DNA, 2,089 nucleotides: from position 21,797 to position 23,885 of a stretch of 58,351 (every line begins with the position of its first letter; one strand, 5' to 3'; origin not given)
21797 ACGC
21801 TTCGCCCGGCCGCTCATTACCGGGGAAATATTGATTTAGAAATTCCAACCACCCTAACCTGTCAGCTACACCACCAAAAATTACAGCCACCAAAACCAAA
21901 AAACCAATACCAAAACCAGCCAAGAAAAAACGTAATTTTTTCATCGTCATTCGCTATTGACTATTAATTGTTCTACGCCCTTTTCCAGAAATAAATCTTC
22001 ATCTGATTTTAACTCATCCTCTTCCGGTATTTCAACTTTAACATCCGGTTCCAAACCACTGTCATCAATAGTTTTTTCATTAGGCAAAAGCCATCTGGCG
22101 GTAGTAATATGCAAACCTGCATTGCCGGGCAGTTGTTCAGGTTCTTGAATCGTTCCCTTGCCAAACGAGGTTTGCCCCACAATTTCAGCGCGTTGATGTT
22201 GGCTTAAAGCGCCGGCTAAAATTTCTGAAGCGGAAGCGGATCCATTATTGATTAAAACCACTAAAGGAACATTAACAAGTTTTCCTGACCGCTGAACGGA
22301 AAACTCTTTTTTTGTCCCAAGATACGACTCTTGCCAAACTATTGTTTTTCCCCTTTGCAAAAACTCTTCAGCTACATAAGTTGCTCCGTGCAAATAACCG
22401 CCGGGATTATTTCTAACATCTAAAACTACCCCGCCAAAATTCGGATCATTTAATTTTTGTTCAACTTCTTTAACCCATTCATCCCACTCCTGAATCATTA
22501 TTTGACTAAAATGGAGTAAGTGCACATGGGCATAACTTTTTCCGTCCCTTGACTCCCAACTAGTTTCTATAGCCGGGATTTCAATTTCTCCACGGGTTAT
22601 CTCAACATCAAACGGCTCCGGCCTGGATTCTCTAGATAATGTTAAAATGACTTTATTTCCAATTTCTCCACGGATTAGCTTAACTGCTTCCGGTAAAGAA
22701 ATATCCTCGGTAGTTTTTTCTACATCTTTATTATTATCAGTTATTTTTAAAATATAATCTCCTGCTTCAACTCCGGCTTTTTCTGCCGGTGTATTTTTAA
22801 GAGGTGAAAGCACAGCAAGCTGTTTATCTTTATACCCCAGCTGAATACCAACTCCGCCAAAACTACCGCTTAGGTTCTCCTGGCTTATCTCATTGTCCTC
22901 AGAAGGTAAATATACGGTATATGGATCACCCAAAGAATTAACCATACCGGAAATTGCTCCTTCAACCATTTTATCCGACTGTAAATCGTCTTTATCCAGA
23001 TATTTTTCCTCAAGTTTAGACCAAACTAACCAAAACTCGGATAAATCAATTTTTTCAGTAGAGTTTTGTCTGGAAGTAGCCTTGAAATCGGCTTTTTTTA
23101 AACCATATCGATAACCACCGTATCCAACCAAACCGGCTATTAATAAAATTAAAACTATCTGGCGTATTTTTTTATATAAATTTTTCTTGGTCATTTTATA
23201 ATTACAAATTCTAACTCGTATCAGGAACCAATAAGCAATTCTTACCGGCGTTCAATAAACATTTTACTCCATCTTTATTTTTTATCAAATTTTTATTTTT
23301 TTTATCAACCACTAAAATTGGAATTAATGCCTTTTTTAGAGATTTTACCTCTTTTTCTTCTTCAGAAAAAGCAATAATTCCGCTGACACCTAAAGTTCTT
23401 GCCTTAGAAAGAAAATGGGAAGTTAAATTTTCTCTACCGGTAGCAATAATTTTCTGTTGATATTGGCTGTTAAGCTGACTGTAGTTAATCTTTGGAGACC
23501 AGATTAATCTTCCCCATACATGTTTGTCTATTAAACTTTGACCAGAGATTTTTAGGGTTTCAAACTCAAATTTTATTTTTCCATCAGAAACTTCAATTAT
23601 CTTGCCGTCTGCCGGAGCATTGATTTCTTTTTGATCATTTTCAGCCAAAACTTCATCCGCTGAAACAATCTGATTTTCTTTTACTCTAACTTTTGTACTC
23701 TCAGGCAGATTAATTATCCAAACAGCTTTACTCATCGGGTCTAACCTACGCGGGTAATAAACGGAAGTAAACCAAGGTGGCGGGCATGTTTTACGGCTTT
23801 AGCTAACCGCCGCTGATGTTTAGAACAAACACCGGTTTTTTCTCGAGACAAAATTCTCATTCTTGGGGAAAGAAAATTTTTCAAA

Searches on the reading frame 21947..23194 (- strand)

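Call 63: search_protein_families(library=pfam, proteins=[window:21947-23194:-], max_evalue=0.001)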
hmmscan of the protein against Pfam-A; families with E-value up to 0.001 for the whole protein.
window:21947-23194:- (415 aa): 5 families
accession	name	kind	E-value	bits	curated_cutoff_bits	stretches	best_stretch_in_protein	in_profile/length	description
PF03572.23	Peptidase_S41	-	1.6e-41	142.1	24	1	222-387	3-165/165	Peptidase family S41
PF22694.1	CtpB_N-like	-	9.7e-11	42.4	27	1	33-98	20-83/85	Activating protease CtpB N-terminal domain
PF13180.12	PDZ_2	-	4.4e-07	30.5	27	1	113-198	1-79/80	PDZ domain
PF17820.7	PDZ_6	-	9.8e-07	28.9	27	1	130-187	4-53/54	PDZ domain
PF00595.29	PDZ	-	3e-05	24.7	23.2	1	113-177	12-72/81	PDZ domain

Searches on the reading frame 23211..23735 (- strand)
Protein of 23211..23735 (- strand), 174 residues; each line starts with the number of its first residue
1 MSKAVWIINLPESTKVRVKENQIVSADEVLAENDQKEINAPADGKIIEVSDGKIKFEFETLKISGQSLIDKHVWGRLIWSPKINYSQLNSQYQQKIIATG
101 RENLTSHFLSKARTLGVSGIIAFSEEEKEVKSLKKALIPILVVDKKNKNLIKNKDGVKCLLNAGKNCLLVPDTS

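Call 65: search_protein_families(library=pfam, proteins=[window:23211-23735:-], max_evalue=0.001)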
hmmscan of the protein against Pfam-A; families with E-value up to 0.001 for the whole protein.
window:23211-23735:- (174 aa): 1 family
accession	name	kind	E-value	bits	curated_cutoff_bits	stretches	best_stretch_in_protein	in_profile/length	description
PF13533.13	Biotin_lipoyl_2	-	0.0009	19.5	29.8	0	14-32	12-30/32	Biotin-lipoyl like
